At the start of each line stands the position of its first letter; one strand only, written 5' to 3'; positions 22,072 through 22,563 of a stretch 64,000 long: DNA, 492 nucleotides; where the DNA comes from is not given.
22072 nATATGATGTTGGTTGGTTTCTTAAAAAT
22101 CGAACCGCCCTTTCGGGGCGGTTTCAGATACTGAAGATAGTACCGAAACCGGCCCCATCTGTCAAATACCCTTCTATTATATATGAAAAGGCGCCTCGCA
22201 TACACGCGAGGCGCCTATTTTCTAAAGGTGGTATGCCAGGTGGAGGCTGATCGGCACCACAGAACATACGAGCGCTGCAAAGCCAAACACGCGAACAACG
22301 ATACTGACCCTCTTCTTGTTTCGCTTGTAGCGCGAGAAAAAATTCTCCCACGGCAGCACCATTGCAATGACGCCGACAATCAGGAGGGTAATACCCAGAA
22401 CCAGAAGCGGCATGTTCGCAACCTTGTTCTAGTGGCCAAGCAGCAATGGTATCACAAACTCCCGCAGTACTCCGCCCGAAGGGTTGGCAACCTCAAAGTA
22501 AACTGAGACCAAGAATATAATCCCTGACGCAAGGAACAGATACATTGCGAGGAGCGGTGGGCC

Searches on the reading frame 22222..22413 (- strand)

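Call 22: search_protein_families(library=pfam, proteins=[window:22222-22413:-], max_evalue=0.01)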
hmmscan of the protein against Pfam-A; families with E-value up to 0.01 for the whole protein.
window:22222-22413:- (63 aa): 4 families
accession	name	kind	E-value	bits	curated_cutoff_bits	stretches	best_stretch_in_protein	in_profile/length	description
PF18920.5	DUF5671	-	0.001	19.4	28.4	1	4-60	45-99/132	Domain of unknown function (DUF5671)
PF00558.24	Vpu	-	0.0017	18.6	24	1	4-39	5-40/81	Vpu protein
PF01891.21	CbiM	-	0.0035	17.6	23.1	1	3-60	101-159/205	Cobalt uptake substrate-specific transmembrane region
PF03773.19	ArsP_1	-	0.0047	16.6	32.3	1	6-57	182-233/294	Predicted permease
